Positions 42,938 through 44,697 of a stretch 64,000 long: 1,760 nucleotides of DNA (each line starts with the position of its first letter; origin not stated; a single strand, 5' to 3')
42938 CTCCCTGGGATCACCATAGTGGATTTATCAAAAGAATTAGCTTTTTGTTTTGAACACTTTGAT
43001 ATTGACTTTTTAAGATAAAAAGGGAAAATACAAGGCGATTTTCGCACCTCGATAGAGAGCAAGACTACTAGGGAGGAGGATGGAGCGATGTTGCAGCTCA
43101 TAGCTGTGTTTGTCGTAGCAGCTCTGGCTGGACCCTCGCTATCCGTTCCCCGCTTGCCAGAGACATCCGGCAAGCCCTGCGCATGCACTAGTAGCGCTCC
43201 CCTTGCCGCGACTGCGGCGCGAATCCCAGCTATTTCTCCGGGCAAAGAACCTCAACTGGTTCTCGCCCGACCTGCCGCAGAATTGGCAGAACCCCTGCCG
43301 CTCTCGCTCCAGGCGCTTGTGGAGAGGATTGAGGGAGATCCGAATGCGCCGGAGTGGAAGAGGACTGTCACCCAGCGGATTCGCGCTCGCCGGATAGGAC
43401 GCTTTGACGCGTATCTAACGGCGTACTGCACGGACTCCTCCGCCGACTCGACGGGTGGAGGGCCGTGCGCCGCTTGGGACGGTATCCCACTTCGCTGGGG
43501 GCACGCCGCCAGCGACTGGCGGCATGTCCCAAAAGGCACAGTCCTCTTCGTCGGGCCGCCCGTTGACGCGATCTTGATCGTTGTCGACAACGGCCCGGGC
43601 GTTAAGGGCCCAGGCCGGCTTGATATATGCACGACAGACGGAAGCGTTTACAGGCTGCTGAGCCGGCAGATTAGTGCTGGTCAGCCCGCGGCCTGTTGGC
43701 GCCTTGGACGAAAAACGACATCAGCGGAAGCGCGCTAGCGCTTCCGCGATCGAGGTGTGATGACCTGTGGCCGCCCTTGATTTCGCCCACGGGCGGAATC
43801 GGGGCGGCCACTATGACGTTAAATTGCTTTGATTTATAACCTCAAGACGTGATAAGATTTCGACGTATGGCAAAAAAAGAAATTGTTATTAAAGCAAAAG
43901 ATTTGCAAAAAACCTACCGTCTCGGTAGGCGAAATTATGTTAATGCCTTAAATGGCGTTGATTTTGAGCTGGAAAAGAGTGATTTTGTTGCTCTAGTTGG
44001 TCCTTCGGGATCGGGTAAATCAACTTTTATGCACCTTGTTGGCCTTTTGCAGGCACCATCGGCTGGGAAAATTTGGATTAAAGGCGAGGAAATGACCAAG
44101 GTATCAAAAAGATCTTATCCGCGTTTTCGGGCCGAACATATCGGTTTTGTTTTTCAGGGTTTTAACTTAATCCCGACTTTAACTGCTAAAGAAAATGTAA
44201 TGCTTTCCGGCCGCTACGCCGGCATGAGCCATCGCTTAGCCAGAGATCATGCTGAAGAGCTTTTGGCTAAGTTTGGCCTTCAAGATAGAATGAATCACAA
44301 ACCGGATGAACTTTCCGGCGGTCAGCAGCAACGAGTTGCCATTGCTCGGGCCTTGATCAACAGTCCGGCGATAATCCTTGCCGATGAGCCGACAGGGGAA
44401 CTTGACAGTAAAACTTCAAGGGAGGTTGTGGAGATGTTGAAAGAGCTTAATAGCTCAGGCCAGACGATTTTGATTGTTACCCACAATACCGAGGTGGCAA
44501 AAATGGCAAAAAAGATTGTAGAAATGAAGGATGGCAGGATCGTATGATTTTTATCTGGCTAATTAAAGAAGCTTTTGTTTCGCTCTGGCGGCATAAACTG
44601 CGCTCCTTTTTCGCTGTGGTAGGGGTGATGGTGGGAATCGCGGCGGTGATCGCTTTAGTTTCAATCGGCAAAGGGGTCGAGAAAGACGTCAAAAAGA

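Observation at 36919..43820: Cluster of short 60-65% GC islets with similar GC-rich hairpin ends interleaved with native ~45% GC genes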

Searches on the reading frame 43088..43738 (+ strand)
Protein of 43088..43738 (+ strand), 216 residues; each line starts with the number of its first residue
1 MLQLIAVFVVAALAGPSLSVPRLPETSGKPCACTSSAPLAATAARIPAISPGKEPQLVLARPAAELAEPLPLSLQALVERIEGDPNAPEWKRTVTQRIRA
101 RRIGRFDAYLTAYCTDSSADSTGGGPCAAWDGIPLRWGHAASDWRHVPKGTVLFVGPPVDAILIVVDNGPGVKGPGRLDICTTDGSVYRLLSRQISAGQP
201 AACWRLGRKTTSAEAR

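Call 10: search_protein_families(library=pfam, max_evalue=0.1, proteins=[window:43088-43738:+])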
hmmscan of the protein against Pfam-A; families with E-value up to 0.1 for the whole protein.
window:43088-43738:+ (216 aa): 0 families

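Call 24: search_protein_families(library=phrogs, max_evalue=0.01, proteins=[window:43088-43738:+])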
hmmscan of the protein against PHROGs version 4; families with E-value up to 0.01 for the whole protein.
window:43088-43738:+ (216 aa): 1 family
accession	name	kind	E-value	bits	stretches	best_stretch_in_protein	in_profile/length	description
phrog_25245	-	unknown function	0.00043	20.8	1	101-181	76-152/178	-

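Call 26: find_homologous_proteins(query=window:43088-43738:+, max_evalue=0.001)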
Query window:43088-43738:+ (216 aa): 6 proteins with E <= 0.001 among 3071 candidates.
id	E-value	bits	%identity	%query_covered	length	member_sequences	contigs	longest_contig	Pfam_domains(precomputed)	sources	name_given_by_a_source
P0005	1.2e-138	478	100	100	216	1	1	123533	-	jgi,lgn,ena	-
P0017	1.8e-104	366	80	100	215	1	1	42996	-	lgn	-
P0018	5.0e-100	352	77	94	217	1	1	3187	-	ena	-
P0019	1.6e-68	249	55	100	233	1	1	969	-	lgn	-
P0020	2.0e-65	239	73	64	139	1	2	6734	-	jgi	jgi:hypothetical protein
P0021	4.6e-65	237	56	93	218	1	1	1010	-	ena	-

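Call 27: find_encoding_contigs(protein=P0017, flank=10000, max_places=4)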
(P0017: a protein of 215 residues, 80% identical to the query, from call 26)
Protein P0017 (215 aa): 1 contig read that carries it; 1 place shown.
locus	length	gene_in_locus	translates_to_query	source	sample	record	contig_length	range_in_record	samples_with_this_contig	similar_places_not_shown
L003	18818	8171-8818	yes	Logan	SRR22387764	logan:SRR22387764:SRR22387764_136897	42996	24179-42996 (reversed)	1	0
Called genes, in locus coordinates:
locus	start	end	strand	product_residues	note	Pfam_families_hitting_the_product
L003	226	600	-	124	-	-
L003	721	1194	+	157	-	-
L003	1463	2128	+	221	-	-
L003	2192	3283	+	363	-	PF01926:MMR_HSR1, PF02421:FeoB_N (weak), PF06071:YchF-GTPase_C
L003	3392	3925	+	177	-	-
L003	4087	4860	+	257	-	-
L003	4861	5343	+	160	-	-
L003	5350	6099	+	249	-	PF13529:Peptidase_C39_2 (weak)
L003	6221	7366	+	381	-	PF07992:Pyr_redox_2, PF13454:NAD_binding_9 (faint), PF13738:Pyr_redox_3 (faint), PF00070:Pyr_redox (weak)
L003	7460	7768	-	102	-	-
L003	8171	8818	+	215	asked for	-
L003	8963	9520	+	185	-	PF02245:Pur_DNA_glyco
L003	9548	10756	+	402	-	PF00587:tRNA-synt_2b, PF03129:HGTP_anticodon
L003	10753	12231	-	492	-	-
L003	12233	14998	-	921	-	-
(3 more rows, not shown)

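Call 28: find_encoding_contigs(protein=P0020, flank=10000, max_places=4)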
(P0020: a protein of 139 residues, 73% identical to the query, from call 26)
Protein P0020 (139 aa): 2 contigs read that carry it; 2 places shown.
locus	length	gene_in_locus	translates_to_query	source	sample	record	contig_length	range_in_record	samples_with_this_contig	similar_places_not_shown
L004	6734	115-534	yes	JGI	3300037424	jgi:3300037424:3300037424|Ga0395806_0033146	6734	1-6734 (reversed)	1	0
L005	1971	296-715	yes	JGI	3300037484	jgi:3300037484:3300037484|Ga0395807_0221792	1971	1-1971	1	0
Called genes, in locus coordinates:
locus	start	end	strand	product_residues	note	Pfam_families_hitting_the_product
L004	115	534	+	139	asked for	-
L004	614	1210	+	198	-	PF02245:Pur_DNA_glyco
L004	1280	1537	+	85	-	-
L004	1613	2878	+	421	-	PF00587:tRNA-synt_2b, PF03129:HGTP_anticodon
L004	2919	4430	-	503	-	-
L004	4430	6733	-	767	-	?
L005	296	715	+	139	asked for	-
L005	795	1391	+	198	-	PF02245:Pur_DNA_glyco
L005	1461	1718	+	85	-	-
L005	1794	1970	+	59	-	?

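Call 29: find_encoding_contigs(protein=P0018, flank=10000, max_places=4)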
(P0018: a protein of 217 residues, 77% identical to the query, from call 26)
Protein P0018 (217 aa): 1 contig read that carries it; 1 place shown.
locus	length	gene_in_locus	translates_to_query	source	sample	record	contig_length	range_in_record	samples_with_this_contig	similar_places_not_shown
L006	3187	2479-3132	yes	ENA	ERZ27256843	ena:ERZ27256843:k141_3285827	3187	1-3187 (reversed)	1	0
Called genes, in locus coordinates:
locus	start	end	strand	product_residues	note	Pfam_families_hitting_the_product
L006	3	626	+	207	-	?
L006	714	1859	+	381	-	PF07992:Pyr_redox_2, PF13738:Pyr_redox_3 (faint), PF00070:Pyr_redox (weak)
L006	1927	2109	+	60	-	-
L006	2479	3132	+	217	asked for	-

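Call 60: search_protein_families(library=phrogs, max_evalue=0.001, proteins=[L008:616-1269:+, L008:1279-1986:+, L008:2169-2723:+, L008:2720-3184:+, L008:4036-4539:+, L008:4695-5537:+, L008:5685-7022:+, L008:7130-7672:+, L008:7662-8474:+, L008:8464-9075:+])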
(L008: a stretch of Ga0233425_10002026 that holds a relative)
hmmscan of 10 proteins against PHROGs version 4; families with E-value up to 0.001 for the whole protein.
L008:616-1269:+ (217 aa): 1 family
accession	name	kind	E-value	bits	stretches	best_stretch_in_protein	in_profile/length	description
phrog_3849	-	unknown function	1.2e-11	45.6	1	113-188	10-87/92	-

L008:1279-1986:+ (235 aa): 0 families

L008:2169-2723:+ (184 aa): 0 families

L008:2720-3184:+ (154 aa): 0 families

L008:4036-4539:+ (167 aa): 2 families
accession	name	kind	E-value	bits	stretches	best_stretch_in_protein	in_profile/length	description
phrog_159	-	DNA, RNA and nucleotide metabolism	1e-16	61.9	1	2-166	88-249/330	RuvC-like Holliday junction resolvase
phrog_1770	-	DNA, RNA and nucleotide metabolism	1.5e-09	39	1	2-163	4-147/158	Holliday junction resolvase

L008:4695-5537:+ (280 aa): 4 families
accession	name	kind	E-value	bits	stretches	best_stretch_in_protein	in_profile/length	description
phrog_14988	-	other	1.1e-05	26.2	1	111-236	36-161/272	peptidase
phrog_6700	-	lysis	0.00017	19.6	1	119-203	2636-2719/2898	endolysin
phrog_3084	-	lysis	0.00034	20.7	1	121-268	39-187/468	endolysin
phrog_10030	-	tail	0.00088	17.6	0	109-204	1915-2014/2105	tail length tape measure protein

L008:5685-7022:+ (445 aa): 3 families
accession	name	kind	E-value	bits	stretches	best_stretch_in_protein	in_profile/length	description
phrog_1218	-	DNA, RNA and nucleotide metabolism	3.2e-30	106.6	1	114-422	14-346/364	exonuclease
phrog_1706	-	DNA, RNA and nucleotide metabolism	1.4e-07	32.3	1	118-418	55-255/293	CRISPR/Cas system associated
phrog_69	-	DNA, RNA and nucleotide metabolism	2.2e-05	24.7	1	116-275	96-248/501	exonuclease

L008:7130-7672:+ (180 aa): 0 families

L008:7662-8474:+ (270 aa): 1 family
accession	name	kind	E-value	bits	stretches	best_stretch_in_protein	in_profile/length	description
phrog_124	-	DNA, RNA and nucleotide metabolism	1.1e-35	124.7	1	6-233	29-270/382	Sak4-like ssDNA annealing protein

L008:8464-9075:+ (203 aa): 1 family
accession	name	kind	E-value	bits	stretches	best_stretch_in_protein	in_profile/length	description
phrog_378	-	DNA, RNA and nucleotide metabolism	0.0005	21.4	1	18-122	15-123/163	single strand DNA binding protein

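Call 61: search_protein_families(library=pfam, max_evalue=0.001, proteins=[L008:616-1269:+, L008:1279-1986:+, L008:2169-2723:+, L008:4695-5537:+, L008:5685-7022:+, L008:7662-8474:+, L009:2294-4021:+, L009:3749-5137:-, L009:6100-6816:+, L009:530-916:+])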
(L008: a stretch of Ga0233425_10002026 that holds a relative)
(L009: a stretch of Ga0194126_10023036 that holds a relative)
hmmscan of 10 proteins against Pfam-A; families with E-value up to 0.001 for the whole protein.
L008:616-1269:+ (217 aa): 0 families

L008:1279-1986:+ (235 aa): 0 families

L008:2169-2723:+ (184 aa): 0 families

L008:4695-5537:+ (280 aa): 1 family
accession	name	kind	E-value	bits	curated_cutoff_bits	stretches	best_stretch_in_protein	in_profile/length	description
PF01551.29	Peptidase_M23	-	8.4e-09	36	28.7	1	111-202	6-94/96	Peptidase family M23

L008:5685-7022:+ (445 aa): 2 families
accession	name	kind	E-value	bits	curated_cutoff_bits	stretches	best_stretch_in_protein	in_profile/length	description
PF12705.13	PDDEXK_1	-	1.4e-23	84.5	22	1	113-405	5-246/247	PD-(D/E)XK nuclease superfamily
PF01930.23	Cas_Cas4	-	7.4e-06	26.6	22.7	0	374-406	127-159/160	Domain of unknown function DUF83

L008:7662-8474:+ (270 aa): 1 family
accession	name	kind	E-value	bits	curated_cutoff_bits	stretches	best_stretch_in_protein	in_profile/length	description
PF13479.12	AAA_24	-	2.5e-25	89.9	27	1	19-181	2-171/195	AAA domain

L009:2294-4021:+ (575 aa): 1 family
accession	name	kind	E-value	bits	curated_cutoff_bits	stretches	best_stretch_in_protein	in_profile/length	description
PF01555.25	N6_N4_Mtase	-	3.2e-35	122.5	26.7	2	59-327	1-179/221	DNA methylase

L009:3749-5137:- (462 aa): 0 families

L009:6100-6816:+ (238 aa): 1 family
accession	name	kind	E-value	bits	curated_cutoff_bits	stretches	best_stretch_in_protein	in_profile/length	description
PF13469.12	Sulfotransfer_3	-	3.7e-15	57.2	27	1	22-219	2-213/216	Sulfotransferase family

L009:530-916:+ (128 aa): 0 families

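Call 62: search_dna_similar(query=window:43088-43738:+, collection=phages, mode=protein, max_evalue=0.001, max_rows=25)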
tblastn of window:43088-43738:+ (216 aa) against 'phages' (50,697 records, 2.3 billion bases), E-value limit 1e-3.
No match.

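Call 113: search_protein_families(library=padloc, max_evalue=0.01, proteins=[window:43088-43738:+])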
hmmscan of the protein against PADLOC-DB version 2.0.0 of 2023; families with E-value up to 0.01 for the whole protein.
window:43088-43738:+ (216 aa): 0 families

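Call 114: search_protein_families(library=ncbifam, max_evalue=0.01, proteins=[window:43088-43738:+])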
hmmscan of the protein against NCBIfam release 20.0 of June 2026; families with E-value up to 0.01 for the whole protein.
window:43088-43738:+ (216 aa): 0 families

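Call 120: search_protein_families(library=phrogs, max_evalue=0.001, proteins=[L007:367-1008:+, L009:2294-4021:+, L009:4667-5203:+, L009:5224-5508:+, L009:6100-6816:+, L013:1039-1413:+, L013:1337-1702:+, L009:530-916:+, L008:2014-2313:+, L008:3360-3704:+])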
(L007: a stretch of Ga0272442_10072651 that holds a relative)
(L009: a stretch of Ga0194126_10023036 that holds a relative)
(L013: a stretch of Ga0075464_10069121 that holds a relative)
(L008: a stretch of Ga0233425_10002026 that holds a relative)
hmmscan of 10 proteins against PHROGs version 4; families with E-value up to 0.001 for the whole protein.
L007:367-1008:+ (213 aa): 0 families

L009:2294-4021:+ (575 aa): 9 families
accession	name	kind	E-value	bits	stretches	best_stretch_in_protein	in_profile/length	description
phrog_67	-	other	1e-60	207.7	1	37-548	121-346/743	DNA methyltransferase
phrog_12517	-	unknown function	1.9e-13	51.3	1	505-548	107-150/316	-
phrog_498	-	other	8.6e-13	48.7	1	505-548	380-423/633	DNA methyltransferase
phrog_3008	-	other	1.7e-10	41.6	1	505-549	171-215/244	DNA methyltransferase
phrog_8769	-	other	5.4e-08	33.6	1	505-552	13-60/71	methyltransferase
phrog_18146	-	other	6e-08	33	1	505-534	71-100/452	DNA methyltransferase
phrog_23148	-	unknown function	1.2e-06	29.7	1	506-548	107-149/165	-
phrog_18293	-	other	3.6e-06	27.9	1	506-549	68-111/119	methyltransferase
phrog_6025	-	other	0.00013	22.6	1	39-70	11-42/192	DNA methyltransferase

L009:4667-5203:+ (178 aa): 0 families

L009:5224-5508:+ (94 aa): 0 families

L009:6100-6816:+ (238 aa): 0 families

L013:1039-1413:+ (124 aa): 0 families

L013:1337-1702:+ (121 aa): 4 families
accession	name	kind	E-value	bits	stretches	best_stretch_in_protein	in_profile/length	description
phrog_1373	-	transcription regulation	1.4e-05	26.1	1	41-115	47-116/166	transcriptional regulator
phrog_8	-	transcription regulation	2.7e-05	24.8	1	66-104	165-198/346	transcriptional regulator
phrog_14076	-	transcription regulation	6.2e-05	24.4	1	54-99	6-54/86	transcriptional regulator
phrog_3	-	transcription regulation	7.8e-05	23.6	1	53-114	81-137/430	transcriptional repressor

L009:530-916:+ (128 aa): 0 families

L008:2014-2313:+ (99 aa): 0 families

L008:3360-3704:+ (114 aa): 0 families

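Call 131: search_dna_similar(query=window:43088-43738:+, collection=plasmids, mode=protein, max_evalue=0.001, max_rows=8)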
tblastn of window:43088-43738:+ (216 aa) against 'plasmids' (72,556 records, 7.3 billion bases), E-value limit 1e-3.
No match.

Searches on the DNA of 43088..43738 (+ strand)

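Call 123: search_rna_families(source=L003, start=7350, end=8200, threshold=evalue, max_evalue=5)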
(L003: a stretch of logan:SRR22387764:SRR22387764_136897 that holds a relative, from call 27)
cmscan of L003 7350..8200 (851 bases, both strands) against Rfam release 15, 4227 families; matches with E-value up to 5: 3.
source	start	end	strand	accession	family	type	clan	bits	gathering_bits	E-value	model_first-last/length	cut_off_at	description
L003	7856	7927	+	RF00005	tRNA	Gene; tRNA;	CL00001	60.9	29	1.3e-12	1-71/71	no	tRNA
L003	8039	8141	-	RF02607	AbsR25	Gene; sRNA;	-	19.8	47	0.8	1-164/164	no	Acinetobacter sRNA 25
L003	8022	8085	+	RF00639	mir-515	Gene; miRNA;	CL00096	19.7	68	0.56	1-87/87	no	mir-515 microRNA precursor family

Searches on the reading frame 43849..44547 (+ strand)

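Call 60: search_protein_families(library=phrogs, max_evalue=0.001, proteins=[L008:616-1269:+, L008:1279-1986:+, L008:2169-2723:+, L008:2720-3184:+, L008:4036-4539:+, L008:4695-5537:+, L008:5685-7022:+, L008:7130-7672:+, L008:7662-8474:+, L008:8464-9075:+])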
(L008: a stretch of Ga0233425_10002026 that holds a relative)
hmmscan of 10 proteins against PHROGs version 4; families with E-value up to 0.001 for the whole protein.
L008:616-1269:+ (217 aa): 1 family
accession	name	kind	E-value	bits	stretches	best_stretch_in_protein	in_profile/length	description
phrog_3849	-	unknown function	1.2e-11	45.6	1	113-188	10-87/92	-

L008:1279-1986:+ (235 aa): 0 families

L008:2169-2723:+ (184 aa): 0 families

L008:2720-3184:+ (154 aa): 0 families

L008:4036-4539:+ (167 aa): 2 families
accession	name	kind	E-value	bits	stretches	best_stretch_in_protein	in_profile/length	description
phrog_159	-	DNA, RNA and nucleotide metabolism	1e-16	61.9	1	2-166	88-249/330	RuvC-like Holliday junction resolvase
phrog_1770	-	DNA, RNA and nucleotide metabolism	1.5e-09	39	1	2-163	4-147/158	Holliday junction resolvase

L008:4695-5537:+ (280 aa): 4 families
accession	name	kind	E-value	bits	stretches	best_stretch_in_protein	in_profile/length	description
phrog_14988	-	other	1.1e-05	26.2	1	111-236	36-161/272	peptidase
phrog_6700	-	lysis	0.00017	19.6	1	119-203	2636-2719/2898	endolysin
phrog_3084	-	lysis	0.00034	20.7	1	121-268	39-187/468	endolysin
phrog_10030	-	tail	0.00088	17.6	0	109-204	1915-2014/2105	tail length tape measure protein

L008:5685-7022:+ (445 aa): 3 families
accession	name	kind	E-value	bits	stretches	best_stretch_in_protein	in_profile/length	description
phrog_1218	-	DNA, RNA and nucleotide metabolism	3.2e-30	106.6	1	114-422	14-346/364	exonuclease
phrog_1706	-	DNA, RNA and nucleotide metabolism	1.4e-07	32.3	1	118-418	55-255/293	CRISPR/Cas system associated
phrog_69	-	DNA, RNA and nucleotide metabolism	2.2e-05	24.7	1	116-275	96-248/501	exonuclease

L008:7130-7672:+ (180 aa): 0 families

L008:7662-8474:+ (270 aa): 1 family
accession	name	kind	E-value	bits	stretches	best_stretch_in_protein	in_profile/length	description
phrog_124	-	DNA, RNA and nucleotide metabolism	1.1e-35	124.7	1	6-233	29-270/382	Sak4-like ssDNA annealing protein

L008:8464-9075:+ (203 aa): 1 family
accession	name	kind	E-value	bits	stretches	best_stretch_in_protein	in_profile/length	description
phrog_378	-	DNA, RNA and nucleotide metabolism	0.0005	21.4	1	18-122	15-123/163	single strand DNA binding protein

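Call 61: search_protein_families(library=pfam, max_evalue=0.001, proteins=[L008:616-1269:+, L008:1279-1986:+, L008:2169-2723:+, L008:4695-5537:+, L008:5685-7022:+, L008:7662-8474:+, L009:2294-4021:+, L009:3749-5137:-, L009:6100-6816:+, L009:530-916:+])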
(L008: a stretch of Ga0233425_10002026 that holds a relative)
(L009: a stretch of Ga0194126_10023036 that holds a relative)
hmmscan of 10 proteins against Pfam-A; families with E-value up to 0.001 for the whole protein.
L008:616-1269:+ (217 aa): 0 families

L008:1279-1986:+ (235 aa): 0 families

L008:2169-2723:+ (184 aa): 0 families

L008:4695-5537:+ (280 aa): 1 family
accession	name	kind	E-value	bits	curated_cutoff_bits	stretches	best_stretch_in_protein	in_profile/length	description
PF01551.29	Peptidase_M23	-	8.4e-09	36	28.7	1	111-202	6-94/96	Peptidase family M23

L008:5685-7022:+ (445 aa): 2 families
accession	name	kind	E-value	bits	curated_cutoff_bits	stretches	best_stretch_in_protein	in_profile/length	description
PF12705.13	PDDEXK_1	-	1.4e-23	84.5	22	1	113-405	5-246/247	PD-(D/E)XK nuclease superfamily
PF01930.23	Cas_Cas4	-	7.4e-06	26.6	22.7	0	374-406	127-159/160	Domain of unknown function DUF83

L008:7662-8474:+ (270 aa): 1 family
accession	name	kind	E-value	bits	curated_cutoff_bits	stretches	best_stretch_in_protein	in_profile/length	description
PF13479.12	AAA_24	-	2.5e-25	89.9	27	1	19-181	2-171/195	AAA domain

L009:2294-4021:+ (575 aa): 1 family
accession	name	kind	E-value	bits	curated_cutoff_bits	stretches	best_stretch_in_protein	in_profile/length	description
PF01555.25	N6_N4_Mtase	-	3.2e-35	122.5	26.7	2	59-327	1-179/221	DNA methylase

L009:3749-5137:- (462 aa): 0 families

L009:6100-6816:+ (238 aa): 1 family
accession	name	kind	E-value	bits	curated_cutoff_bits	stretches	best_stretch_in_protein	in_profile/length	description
PF13469.12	Sulfotransfer_3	-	3.7e-15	57.2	27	1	22-219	2-213/216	Sulfotransferase family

L009:530-916:+ (128 aa): 0 families

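Call 120: search_protein_families(library=phrogs, max_evalue=0.001, proteins=[L007:367-1008:+, L009:2294-4021:+, L009:4667-5203:+, L009:5224-5508:+, L009:6100-6816:+, L013:1039-1413:+, L013:1337-1702:+, L009:530-916:+, L008:2014-2313:+, L008:3360-3704:+])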
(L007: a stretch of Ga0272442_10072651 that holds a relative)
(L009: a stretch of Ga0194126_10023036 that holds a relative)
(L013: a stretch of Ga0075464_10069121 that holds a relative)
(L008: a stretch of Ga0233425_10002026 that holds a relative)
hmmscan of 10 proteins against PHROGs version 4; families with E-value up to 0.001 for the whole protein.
L007:367-1008:+ (213 aa): 0 families

L009:2294-4021:+ (575 aa): 9 families
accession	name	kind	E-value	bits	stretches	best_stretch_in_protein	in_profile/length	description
phrog_67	-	other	1e-60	207.7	1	37-548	121-346/743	DNA methyltransferase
phrog_12517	-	unknown function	1.9e-13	51.3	1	505-548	107-150/316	-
phrog_498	-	other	8.6e-13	48.7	1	505-548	380-423/633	DNA methyltransferase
phrog_3008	-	other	1.7e-10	41.6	1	505-549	171-215/244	DNA methyltransferase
phrog_8769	-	other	5.4e-08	33.6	1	505-552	13-60/71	methyltransferase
phrog_18146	-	other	6e-08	33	1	505-534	71-100/452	DNA methyltransferase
phrog_23148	-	unknown function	1.2e-06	29.7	1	506-548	107-149/165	-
phrog_18293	-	other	3.6e-06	27.9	1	506-549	68-111/119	methyltransferase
phrog_6025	-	other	0.00013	22.6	1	39-70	11-42/192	DNA methyltransferase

L009:4667-5203:+ (178 aa): 0 families

L009:5224-5508:+ (94 aa): 0 families

L009:6100-6816:+ (238 aa): 0 families

L013:1039-1413:+ (124 aa): 0 families

L013:1337-1702:+ (121 aa): 4 families
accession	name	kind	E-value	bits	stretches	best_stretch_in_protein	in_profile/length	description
phrog_1373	-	transcription regulation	1.4e-05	26.1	1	41-115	47-116/166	transcriptional regulator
phrog_8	-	transcription regulation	2.7e-05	24.8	1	66-104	165-198/346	transcriptional regulator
phrog_14076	-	transcription regulation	6.2e-05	24.4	1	54-99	6-54/86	transcriptional regulator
phrog_3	-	transcription regulation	7.8e-05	23.6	1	53-114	81-137/430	transcriptional repressor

L009:530-916:+ (128 aa): 0 families

L008:2014-2313:+ (99 aa): 0 families

L008:3360-3704:+ (114 aa): 0 families
